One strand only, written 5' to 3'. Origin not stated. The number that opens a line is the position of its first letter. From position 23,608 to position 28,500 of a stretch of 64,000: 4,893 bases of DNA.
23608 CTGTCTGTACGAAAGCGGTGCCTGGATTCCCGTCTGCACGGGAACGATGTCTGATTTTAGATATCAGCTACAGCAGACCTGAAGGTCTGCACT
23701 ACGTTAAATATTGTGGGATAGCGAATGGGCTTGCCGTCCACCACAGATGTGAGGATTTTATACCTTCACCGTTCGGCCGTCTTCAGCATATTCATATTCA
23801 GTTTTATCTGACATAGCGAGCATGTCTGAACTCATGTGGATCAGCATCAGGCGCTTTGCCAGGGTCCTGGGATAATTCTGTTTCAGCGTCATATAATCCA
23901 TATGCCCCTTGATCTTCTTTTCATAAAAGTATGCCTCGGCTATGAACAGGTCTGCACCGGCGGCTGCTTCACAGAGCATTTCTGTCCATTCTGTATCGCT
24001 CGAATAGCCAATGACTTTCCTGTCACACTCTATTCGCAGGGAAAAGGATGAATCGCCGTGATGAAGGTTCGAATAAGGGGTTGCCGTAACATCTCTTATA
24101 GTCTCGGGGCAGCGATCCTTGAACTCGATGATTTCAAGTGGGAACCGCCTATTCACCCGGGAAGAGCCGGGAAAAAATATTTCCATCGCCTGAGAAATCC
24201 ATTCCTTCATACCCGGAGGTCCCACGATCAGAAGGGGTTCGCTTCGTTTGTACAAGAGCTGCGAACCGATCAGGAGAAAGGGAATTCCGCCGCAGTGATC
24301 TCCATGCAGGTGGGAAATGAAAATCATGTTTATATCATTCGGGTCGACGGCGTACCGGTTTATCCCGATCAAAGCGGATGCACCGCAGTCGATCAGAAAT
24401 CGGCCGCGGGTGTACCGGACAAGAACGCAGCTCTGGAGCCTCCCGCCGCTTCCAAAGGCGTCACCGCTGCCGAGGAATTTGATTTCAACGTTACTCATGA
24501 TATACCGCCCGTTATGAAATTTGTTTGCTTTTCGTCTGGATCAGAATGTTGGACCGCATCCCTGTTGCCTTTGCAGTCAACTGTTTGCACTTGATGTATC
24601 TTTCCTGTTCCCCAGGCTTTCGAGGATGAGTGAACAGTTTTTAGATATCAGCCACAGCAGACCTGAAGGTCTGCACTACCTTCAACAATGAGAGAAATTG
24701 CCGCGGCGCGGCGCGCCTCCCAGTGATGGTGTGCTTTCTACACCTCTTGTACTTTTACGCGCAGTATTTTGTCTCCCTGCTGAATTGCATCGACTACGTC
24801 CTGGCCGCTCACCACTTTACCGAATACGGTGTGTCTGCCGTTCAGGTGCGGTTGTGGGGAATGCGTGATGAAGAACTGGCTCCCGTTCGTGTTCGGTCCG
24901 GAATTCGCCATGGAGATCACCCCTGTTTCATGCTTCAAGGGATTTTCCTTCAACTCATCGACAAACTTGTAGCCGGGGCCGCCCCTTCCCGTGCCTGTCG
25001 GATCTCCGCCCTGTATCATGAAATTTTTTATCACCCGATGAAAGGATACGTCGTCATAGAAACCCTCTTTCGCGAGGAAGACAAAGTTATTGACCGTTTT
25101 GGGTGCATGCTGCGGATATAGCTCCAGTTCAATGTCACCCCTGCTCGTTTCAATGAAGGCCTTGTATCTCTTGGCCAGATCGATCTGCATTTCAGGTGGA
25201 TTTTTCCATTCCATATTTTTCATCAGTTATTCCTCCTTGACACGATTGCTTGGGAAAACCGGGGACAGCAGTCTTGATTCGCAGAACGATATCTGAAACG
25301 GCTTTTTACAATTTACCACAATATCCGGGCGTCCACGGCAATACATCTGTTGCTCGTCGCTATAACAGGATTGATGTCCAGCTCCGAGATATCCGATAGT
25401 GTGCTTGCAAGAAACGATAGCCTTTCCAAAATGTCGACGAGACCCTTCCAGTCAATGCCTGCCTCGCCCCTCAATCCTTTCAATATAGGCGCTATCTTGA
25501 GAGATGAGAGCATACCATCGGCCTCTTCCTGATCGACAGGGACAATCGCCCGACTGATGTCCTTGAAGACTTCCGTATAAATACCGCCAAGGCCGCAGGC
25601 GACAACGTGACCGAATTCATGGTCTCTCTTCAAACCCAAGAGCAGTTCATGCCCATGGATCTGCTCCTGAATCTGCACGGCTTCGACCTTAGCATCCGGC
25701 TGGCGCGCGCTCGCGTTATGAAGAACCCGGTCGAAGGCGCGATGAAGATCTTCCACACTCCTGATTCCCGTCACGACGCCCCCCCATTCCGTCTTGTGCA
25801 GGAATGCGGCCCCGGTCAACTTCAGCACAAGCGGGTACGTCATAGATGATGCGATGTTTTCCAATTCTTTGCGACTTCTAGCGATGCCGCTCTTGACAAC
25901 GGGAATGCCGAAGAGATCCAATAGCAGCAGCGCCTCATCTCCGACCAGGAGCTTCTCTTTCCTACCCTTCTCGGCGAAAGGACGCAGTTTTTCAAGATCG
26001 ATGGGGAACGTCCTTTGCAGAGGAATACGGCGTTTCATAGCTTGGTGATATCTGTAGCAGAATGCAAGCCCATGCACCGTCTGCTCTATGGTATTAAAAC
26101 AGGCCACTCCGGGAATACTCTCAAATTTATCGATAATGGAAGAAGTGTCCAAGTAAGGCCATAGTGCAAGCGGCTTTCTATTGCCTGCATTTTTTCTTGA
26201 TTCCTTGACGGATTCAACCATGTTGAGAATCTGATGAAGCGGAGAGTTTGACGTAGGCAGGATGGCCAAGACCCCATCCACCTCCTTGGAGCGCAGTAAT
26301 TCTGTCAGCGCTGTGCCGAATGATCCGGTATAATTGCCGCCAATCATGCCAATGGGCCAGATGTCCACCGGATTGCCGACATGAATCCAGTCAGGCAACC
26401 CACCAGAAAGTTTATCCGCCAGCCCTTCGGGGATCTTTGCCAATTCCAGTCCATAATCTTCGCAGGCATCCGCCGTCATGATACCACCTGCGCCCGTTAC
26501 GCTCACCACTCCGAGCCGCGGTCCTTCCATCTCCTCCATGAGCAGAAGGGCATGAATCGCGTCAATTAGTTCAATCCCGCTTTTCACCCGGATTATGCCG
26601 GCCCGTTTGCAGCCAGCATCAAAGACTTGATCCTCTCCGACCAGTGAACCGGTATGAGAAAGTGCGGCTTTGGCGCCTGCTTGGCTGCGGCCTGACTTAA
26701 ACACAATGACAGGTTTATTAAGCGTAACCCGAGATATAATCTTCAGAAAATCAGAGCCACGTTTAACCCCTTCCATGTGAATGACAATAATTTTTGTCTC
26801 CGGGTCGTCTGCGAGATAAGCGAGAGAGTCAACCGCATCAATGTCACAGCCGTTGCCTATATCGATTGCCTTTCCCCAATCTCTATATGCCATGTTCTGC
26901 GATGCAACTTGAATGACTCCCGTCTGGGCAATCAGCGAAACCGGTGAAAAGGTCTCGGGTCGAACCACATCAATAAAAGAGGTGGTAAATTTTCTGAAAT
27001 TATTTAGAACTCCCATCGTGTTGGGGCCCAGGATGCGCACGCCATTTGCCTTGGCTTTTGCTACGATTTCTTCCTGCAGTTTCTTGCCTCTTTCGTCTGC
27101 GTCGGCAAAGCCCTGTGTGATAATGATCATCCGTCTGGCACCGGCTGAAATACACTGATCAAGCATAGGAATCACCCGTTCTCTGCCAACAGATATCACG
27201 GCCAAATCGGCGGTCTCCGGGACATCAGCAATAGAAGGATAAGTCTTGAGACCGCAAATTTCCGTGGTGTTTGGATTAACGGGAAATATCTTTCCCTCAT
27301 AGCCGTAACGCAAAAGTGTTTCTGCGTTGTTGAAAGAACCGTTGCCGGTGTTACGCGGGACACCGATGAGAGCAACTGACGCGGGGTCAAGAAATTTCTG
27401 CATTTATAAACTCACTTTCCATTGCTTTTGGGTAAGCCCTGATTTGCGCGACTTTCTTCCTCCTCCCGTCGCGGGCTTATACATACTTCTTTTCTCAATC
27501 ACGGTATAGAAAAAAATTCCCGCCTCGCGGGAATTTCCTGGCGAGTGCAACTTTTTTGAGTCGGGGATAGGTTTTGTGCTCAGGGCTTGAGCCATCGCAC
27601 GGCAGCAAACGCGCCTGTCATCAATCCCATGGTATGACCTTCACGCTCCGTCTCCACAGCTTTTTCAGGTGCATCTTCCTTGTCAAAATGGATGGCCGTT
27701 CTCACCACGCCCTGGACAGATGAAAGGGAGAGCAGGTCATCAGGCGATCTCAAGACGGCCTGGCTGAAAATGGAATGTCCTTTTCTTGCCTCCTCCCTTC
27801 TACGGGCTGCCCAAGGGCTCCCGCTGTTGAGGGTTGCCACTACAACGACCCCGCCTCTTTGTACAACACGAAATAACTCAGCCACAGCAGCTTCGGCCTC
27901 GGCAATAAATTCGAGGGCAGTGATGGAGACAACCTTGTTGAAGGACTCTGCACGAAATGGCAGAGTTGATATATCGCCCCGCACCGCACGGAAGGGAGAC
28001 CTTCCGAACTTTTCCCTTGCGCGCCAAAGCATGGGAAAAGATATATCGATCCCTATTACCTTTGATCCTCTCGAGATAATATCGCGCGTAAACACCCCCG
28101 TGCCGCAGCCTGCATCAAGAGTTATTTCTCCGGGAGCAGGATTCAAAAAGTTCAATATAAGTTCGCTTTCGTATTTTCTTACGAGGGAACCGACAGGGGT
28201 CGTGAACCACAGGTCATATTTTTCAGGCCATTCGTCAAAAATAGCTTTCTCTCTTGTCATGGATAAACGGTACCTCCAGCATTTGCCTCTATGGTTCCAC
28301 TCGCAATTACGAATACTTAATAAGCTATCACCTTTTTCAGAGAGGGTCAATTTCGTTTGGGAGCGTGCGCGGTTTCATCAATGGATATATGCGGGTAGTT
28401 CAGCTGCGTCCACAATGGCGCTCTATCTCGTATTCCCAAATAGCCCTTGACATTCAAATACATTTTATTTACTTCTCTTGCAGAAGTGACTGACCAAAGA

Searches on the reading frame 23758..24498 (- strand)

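Call 9: search_protein_families(library=pfam, proteins=[window:23758-24498:-], max_evalue=0.001)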
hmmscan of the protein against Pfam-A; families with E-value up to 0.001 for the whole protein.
window:23758-24498:- (246 aa): 3 families
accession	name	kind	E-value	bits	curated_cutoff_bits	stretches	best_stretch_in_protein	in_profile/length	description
PF12706.13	Lactamase_B_2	-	1.1e-17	64.8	27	1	33-222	2-200/200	Beta-lactamase superfamily domain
PF00753.33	Lactamase_B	-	4.1e-11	43.6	22.7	1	18-84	2-72/196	Metallo-beta-lactamase superfamily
PF23023.1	Anti-Pycsar_Apyc1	-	1.6e-06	28.2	50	1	4-74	3-72/250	Anti-Pycsar protein Apyc1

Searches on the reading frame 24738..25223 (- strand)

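Call 9: search_protein_families(library=pfam, proteins=[window:24738-25223:-], max_evalue=0.001)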
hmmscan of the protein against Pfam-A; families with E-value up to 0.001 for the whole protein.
window:24738-25223:- (161 aa): 1 family
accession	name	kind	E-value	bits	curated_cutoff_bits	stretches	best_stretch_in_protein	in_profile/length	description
PF00160.26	Pro_isomerase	-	2.6e-52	177.7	21.7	1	24-152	4-142/159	Cyclophilin type peptidyl-prolyl cis-trans isomerase/CLD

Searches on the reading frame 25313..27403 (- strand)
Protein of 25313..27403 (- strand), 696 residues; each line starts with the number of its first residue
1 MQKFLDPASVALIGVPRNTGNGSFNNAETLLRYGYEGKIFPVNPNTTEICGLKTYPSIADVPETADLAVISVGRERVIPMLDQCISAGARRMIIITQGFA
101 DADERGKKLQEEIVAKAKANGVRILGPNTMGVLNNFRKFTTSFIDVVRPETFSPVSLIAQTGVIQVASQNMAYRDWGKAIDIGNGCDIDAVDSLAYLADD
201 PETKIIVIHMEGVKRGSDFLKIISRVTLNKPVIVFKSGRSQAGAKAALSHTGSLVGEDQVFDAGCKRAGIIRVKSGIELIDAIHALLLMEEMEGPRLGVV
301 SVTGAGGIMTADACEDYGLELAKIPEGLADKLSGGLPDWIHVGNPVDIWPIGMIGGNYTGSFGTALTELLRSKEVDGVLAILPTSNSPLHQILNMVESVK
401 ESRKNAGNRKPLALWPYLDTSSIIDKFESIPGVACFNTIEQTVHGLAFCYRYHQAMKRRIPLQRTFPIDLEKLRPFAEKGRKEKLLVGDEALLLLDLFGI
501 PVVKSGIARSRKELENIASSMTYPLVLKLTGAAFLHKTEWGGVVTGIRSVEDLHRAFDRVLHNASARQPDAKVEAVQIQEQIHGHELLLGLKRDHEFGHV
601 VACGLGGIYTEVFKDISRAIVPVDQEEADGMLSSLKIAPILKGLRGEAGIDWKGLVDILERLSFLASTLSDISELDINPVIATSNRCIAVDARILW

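Call 9: search_protein_families(library=pfam, proteins=[window:25313-27403:-], max_evalue=0.001)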
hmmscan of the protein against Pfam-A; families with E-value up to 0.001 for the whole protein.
window:25313-27403:- (696 aa): 6 families
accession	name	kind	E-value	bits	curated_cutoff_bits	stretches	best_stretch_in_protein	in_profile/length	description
PF13549.11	ATP-grasp_5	-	3.4e-61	206.9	27.6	1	481-694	5-219/221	ATP-grasp domain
PF13607.11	Succ_CoA_lig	-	2.3e-40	138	27.4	1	154-286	3-138/138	Succinyl-CoA ligase like flavodoxin domain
PF13380.12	CoA_binding_2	-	1e-19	71.5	22.8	1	9-134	2-115/116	CoA binding domain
PF02629.25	CoA_binding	-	1.2e-09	39.2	22.3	1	8-98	4-97/97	CoA binding domain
PF19045.5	Ligase_CoA_2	-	4.4e-05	24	23.7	1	299-349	1-53/162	Ligase-CoA domain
PF04422.18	FrhB_FdhB_N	-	0.00094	19.7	22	0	358-409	17-67/78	Coenzyme F420 hydrogenase/dehydrogenase, beta subunit N-term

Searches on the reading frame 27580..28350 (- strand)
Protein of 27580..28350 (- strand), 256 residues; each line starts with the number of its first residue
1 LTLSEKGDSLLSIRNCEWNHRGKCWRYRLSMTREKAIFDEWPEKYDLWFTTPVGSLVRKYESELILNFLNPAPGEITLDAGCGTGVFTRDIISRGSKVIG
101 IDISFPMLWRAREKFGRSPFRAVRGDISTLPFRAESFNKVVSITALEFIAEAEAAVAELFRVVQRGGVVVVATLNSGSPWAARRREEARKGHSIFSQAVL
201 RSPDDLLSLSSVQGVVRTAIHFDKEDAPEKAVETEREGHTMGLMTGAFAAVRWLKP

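Call 9: search_protein_families(library=pfam, proteins=[window:27580-28350:-], max_evalue=0.001)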
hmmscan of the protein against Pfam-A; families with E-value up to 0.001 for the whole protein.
window:27580-28350:- (256 aa): 7 families
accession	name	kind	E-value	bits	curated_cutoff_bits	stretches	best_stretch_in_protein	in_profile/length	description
PF08241.18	Methyltransf_11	-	4.4e-22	79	21.2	1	78-171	1-95/95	Methyltransferase domain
PF13649.12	Methyltransf_25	-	1.9e-19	70.6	27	1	78-167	2-97/97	Methyltransferase domain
PF13847.12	Methyltransf_31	-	5.5e-14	52.5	27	1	74-188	4-126/145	Methyltransferase domain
PF08242.18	Methyltransf_12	-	7.1e-12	46.3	30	1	78-169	1-98/98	Methyltransferase domain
PF01209.24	Ubie_methyltran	-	3e-09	37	20.1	1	33-172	8-152/233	ubiE/COQ5 methyltransferase family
PF13489.12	Methyltransf_23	-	9.2e-09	35.7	27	1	65-183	13-128/164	Methyltransferase domain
PF02353.26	CMAS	-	2.8e-08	33.9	27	1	63-180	52-173/273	Mycolic acid cyclopropane synthetase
